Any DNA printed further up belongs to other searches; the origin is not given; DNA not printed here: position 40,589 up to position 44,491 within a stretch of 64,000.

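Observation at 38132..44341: Two translationally coupled giant paralogues (1200 aa and 865 aa) built from ~60-aa degenerate repeats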

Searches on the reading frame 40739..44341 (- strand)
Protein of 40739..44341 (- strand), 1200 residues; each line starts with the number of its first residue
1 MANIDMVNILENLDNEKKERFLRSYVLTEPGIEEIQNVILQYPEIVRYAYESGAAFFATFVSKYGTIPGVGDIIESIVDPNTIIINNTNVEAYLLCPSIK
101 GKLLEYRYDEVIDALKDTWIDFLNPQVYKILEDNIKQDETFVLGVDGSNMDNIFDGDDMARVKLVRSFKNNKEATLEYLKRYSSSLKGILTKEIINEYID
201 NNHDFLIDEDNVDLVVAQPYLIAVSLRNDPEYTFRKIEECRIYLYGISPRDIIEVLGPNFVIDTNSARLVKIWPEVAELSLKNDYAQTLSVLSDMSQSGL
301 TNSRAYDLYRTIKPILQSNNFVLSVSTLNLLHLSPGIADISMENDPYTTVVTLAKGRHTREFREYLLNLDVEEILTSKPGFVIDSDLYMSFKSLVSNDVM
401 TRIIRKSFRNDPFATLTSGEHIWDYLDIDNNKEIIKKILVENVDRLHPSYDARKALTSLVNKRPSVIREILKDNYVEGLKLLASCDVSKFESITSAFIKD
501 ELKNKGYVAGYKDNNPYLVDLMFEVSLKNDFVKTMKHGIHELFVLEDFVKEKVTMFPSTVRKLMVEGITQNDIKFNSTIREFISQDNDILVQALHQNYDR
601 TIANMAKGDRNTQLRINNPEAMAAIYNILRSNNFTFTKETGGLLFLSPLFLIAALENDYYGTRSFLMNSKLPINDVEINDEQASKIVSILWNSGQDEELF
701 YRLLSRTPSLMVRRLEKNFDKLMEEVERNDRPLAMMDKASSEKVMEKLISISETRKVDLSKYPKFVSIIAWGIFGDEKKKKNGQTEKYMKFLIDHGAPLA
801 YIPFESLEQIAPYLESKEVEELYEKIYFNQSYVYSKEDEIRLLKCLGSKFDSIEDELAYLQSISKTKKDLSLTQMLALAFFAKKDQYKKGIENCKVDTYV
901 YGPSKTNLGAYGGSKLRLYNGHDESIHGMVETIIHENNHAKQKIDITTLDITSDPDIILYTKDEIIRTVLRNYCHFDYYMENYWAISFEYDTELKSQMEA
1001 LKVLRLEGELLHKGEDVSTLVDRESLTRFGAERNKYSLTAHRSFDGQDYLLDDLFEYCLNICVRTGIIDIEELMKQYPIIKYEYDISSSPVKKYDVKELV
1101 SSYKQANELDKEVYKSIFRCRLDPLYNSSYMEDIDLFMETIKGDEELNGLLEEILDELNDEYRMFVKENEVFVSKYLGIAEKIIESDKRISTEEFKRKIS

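Call 3: search_protein_families(library=pfam, proteins=[window:40739-44341:-], max_evalue=1)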
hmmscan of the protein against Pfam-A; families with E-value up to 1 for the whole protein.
window:40739-44341:- (1200 aa): 0 families

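Call 4: search_protein_families(library=ncbifam, proteins=[window:40739-44341:-], max_evalue=1)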
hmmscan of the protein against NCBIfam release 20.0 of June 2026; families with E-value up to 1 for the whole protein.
window:40739-44341:- (1200 aa): 0 families

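Call 7: find_homologous_proteins(query=window:40739-44341:-, max_evalue=0.001)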
Query window:40739-44341:- (1200 aa): 1 proteins with E <= 0.001 among 8000 candidates.
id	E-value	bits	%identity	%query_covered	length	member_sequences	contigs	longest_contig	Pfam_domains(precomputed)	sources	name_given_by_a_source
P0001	0.0e+0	2645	99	100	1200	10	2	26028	-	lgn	-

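Call 11: find_encoding_contigs(protein=P0001, flank=10000, max_places=6)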
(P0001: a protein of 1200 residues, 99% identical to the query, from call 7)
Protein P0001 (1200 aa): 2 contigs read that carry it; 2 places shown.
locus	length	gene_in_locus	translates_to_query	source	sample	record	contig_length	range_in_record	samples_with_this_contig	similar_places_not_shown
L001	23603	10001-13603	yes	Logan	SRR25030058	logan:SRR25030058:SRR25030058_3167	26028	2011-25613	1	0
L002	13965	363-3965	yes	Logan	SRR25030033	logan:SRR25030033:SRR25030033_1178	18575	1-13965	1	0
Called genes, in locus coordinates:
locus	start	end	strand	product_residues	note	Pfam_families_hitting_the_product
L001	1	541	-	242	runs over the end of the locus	PF01479:S4, PF00849:PseudoU_synth_2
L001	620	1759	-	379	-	-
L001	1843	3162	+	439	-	PF03051:Peptidase_C1_2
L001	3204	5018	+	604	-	PF08439:Peptidase_M3_N, PF01432:Peptidase_M3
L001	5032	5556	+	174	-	PF13328:HD_4, PF01966:HD (faint)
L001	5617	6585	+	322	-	PF00768:Peptidase_S11, PF13354:Beta-lactamase2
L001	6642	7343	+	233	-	PF00899:ThiF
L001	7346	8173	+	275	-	PF01171:ATP_bind_3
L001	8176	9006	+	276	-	PF00781:DAGK_cat, PF19279:YegS_C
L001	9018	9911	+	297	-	-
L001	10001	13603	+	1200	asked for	-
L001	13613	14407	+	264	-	-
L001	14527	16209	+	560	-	-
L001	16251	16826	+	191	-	PF07670:Gate (weak)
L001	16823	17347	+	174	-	-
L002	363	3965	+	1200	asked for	-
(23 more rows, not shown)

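Call 20: search_protein_representatives(protein=window:40739-44341:-)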
Query: 1200 residues. Proteins with E-value up to 0.001 (for the whole library): 75; up to 1e-10: 51; up to 1e-30: 5. The best 75 are listed.
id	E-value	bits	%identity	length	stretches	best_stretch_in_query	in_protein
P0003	0.0e+00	1276.3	50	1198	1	6-1198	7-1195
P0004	1.1e-112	394.2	96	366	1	133-324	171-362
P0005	2.8e-71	257.2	35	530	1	676-1199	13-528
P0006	2.2e-33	131.7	32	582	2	814-1123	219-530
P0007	7.2e-33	130.0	29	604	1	585-1158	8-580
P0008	1.8e-29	118.7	29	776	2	505-1146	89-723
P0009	2.3e-28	115.1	26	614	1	594-1126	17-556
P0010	3.6e-28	114.4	28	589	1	620-1142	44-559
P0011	2.5e-27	111.6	29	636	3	814-1155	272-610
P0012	7.5e-27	110.0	28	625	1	573-1158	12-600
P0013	2.8e-26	108.1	26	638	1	568-1165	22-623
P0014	7.4e-26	106.8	28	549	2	809-1148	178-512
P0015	1.2e-24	102.8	27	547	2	788-1155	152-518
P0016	1.3e-24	102.6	28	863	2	822-1136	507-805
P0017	7.8e-24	100.1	89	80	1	1136-1200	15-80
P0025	1.3e-20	89.4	29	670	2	830-1166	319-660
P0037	6.6e-16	73.8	27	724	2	832-1121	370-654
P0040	3.8e-15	71.3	29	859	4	816-1117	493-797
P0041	8.4e-15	70.1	27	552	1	830-1146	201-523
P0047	9.1e-13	63.4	29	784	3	822-1087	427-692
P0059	6.5e-09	50.6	26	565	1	830-1137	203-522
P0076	1.7e-04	36.0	27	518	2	745-960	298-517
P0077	9.0e-04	33.6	34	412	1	928-1090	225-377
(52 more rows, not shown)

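Call 25: search_protein_families(library=pfam, alignment_id=A2, max_evalue=0.1)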
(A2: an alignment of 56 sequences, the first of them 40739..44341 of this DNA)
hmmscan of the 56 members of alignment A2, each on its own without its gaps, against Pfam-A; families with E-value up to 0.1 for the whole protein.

A. member 1, window:40739-44341:- (1200 aa): 0 families

B. families by the number of members that match (of 56 scanned): 42 families (the first 25 are shown)
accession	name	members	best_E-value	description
PF20573.4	DUF6782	13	0.0019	Putative metallopeptidase family (DUF6782)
PF04298.18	Zn_peptidase_2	3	0.022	Putative neutral zinc metallopeptidase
PF10263.15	SprT-like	2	0.00034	SprT-like family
PF24980.1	LSU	1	0.0012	Response to Low Sulfur (LSU) family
PF13058.12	DUF3920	1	0.0015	Protein of unknown function (DUF3920)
PF01435.24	Peptidase_M48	1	0.0016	Peptidase family M48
PF25229.1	Salactin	1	0.0017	Salactin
PF04760.21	IF2_N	1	0.0026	Translation initiation factor IF-2, N-terminal region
PF10026.15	DUF2268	1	0.0051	Predicted Zn-dependent protease (DUF2268)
PF01125.22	BUD31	1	0.0067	Pre-mRNA-splicing factor BUD31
PF11148.14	DUF2922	1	0.011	Protein of unknown function (DUF2922)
PF12452.13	DUF3685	1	0.012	Protein of unknown function (DUF3685)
PF12773.13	DZR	1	0.015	Double zinc ribbon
PF13935.11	Ead_Ea22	1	0.016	Ead/Ea22-like protein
PF13089.11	PP_kinase_N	1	0.018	Polyphosphate kinase N-terminal domain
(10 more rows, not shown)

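Call 35: find_encoding_contigs(protein=P0007, flank=6000, max_places=4)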
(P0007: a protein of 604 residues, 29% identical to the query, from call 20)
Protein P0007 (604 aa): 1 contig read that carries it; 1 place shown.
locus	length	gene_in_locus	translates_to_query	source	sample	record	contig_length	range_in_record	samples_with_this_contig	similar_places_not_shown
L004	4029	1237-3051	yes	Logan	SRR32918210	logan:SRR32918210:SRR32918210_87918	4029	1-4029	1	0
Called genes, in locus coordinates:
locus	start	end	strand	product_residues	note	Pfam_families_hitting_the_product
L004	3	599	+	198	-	?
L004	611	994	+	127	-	PF06397:Desulfoferrod_N (weak), PF01880:Desulfoferrodox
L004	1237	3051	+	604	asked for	-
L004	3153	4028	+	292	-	?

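Call 43: search_protein_families(library=padloc, proteins=[window:40739-44341:-], max_evalue=1)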
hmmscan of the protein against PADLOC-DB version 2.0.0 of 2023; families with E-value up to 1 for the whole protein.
window:40739-44341:- (1200 aa): 0 families

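Call 44: search_protein_families(library=phrogs, proteins=[window:40739-44341:-], max_evalue=1)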
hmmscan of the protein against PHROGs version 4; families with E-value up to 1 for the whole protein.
window:40739-44341:- (1200 aa): 2 families
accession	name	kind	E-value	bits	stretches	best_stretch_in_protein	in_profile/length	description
phrog_13899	-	unknown function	0.14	12.6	1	675-758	110-190/275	-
phrog_36590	-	unknown function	0.59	11.8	0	567-592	20-45/60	-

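Call 45: find_encoding_contigs(protein=P0040, flank=8000, max_places=3)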
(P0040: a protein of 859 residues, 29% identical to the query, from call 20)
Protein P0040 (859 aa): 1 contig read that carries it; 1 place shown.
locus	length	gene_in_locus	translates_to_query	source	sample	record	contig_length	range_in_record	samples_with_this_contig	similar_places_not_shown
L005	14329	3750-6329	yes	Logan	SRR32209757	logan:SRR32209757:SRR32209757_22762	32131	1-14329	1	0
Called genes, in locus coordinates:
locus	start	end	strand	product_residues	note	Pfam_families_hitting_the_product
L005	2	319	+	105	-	?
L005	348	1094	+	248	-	PF00106:adh_short, PF01370:Epimerase, PF08659:KR, PF13561:adh_short_C2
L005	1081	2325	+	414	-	PF06838:Met_gamma_lyase, PF01053:Cys_Met_Meta_PP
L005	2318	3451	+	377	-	-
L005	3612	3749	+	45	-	-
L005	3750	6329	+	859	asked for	-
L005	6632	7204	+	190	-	-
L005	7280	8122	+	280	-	PF01520:Amidase_3, PF01471:PG_binding_1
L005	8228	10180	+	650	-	PF12708:Pect-lyase_RHGA_epim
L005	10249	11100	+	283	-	PF00892:EamA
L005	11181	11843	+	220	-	PF05148:Methyltransf_8 (faint), PF01209:Ubie_methyltran, PF13489:Methyltransf_23, PF03848:TehB, PF08241:Methyltransf_11, PF08242:Methyltransf_12, PF13649:Methyltransf_25, PF13847:Methyltransf_31, +1 more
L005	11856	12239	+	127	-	PF01880:Desulfoferrodox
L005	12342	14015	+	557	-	PF22505:RNase_J_b_CASP, PF17770:RNase_J_C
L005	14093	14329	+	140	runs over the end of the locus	PF07486:Hydrolase_2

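Call 46: find_encoding_contigs(protein=P0006, flank=8000, max_places=3)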
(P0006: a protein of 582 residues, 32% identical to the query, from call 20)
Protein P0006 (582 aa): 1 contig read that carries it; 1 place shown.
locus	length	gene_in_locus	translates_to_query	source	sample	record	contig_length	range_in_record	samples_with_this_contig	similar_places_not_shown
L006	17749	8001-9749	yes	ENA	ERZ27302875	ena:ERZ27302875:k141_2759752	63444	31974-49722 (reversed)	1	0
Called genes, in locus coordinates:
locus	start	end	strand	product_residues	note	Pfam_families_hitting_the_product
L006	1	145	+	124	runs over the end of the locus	PF06397:Desulfoferrod_N (weak), PF01880:Desulfoferrodox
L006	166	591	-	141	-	PF00011:HSP20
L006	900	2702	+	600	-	PF08439:Peptidase_M3_N, PF01432:Peptidase_M3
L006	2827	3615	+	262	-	PF00753:Lactamase_B, PF23023:Anti-Pycsar_Apyc1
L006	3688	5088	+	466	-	PF02447:GntP_permease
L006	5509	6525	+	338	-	PF00768:Peptidase_S11, PF13354:Beta-lactamase2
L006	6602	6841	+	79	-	-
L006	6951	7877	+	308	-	-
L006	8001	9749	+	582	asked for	-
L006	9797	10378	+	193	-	PF07670:Gate (weak)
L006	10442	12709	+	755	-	-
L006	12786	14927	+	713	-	-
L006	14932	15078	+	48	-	-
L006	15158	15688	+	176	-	-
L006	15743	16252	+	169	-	-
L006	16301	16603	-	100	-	-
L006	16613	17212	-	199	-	-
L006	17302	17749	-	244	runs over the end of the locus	PF17761:DUF1016_N, PF06250:YhcG_C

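Call 47: find_encoding_contigs(protein=P0012, flank=8000, max_places=3)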
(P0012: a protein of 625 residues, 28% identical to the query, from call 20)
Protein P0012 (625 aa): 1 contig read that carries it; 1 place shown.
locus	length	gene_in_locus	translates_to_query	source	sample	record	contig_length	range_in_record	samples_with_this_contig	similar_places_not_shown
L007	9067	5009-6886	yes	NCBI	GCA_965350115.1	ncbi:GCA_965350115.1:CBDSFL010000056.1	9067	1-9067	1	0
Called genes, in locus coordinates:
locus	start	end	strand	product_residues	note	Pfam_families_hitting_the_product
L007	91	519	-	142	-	-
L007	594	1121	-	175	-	PF00719:Pyrophosphatase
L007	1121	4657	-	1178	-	PF01855:POR_N, PF17147:PFOR_II, PF01558:POR, PF00037:Fer4 (weak), PF12797:Fer4_2 (faint), PF12838:Fer4_7 (weak), PF13237:Fer4_10 (weak), PF02775:TPP_enzyme_C, +4 more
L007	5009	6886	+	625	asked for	-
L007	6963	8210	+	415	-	PF00083:Sugar_tr (faint), PF03092:BT1 (faint), PF07690:MFS_1, PF12832:MFS_1_like, PF13347:MFS_2, PF03209:PUCC (weak), PF07690:MFS_1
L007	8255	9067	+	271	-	?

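Call 61: predict_structure(alignment_id=A2)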
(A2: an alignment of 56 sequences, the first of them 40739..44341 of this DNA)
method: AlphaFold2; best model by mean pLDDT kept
length: 1200 residues; sequences in the alignment: 56
mean_pLDDT: 83.3   pTM: 0.61
mean pLDDT of the five models: 83.3, 82.1, 81.0, 80.0, 79.9
residues with pLDDT >= 90: 449; 70-90: 588; 50-70: 141; < 50: 22
segments of 3 or more residues with pLDDT < 50: 1-4, 1013-1016, 1163-1170
pLDDT, mean of each block of 10 residues (from residue 1): 55 78 72 76 83 75 77 80 76 78 82 71 68 74 59 59 76 74 67 71 78 74 80 78 72 83 85 90 94 85 88 95 92 91 93 77 82 87 81 84 87 81 80 83 73 79 83 82 75 79 68 59 68 66 57 72 85 74 85 95 85 79 95 95 90 96 88 77 92 83 77 90 87 75 93 95 91 77 86 96 90 96 96 97 97 97 95 98 97 94 84 92 91 98 96 92 94 86 94 96 84 51 83 87 91 95 88 93 93 96 95 94 89 93 92 82 47 76 85 86
secondary structure, 60 per line:
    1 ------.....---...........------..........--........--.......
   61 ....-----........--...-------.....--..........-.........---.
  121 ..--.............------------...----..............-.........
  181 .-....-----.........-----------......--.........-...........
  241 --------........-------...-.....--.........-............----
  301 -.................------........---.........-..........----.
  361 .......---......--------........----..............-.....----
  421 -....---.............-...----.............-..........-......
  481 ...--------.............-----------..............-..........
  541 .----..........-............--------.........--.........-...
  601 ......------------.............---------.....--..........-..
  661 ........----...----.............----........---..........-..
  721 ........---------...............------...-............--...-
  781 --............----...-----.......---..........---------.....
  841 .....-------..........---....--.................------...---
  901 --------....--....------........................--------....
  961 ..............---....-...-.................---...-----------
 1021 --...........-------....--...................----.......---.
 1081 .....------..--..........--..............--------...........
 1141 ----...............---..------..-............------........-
elements in order (helices of 4 or more, strands of 3 or more residues): H7-11 H15-25 H32-41 H44-51 H54-64 H70-77 H90-94 H97-106 H108-116 H125-137 H157-170 H172-181 H183-186 H192-200 H212-217 H220-228 H230-240 H249-256 H268-272 H275-283 H285-296 H302-318 H325-332 H336-344 H346-355 H360-367 H371-376 H385-392 H397-410 H412-416 H422-425 H429-441 H450-462 H464-473 H475-483 H492-504 H516-529 H531-541 H546-555 H557-568 H577-585 H588-596 H598-606 H619-631 H641-645 H648-657 H659-668 H680-692 H697-704 H708-717 H719-728 H738-752 H763-774 H783-794 H807-813 H817-826 H836-845 H853-862 H872-888 E895-897 E909-912 E915-918 H926-948 H957-974 H978-981 H987-1003 H1023-1033 E1041-1044 E1047-1050 H1051-1065 H1070-1076 H1080-1083 H1096-1105 H1108-1121 H1130-1140 H1145-1159 H1174-1185 H1192-1199
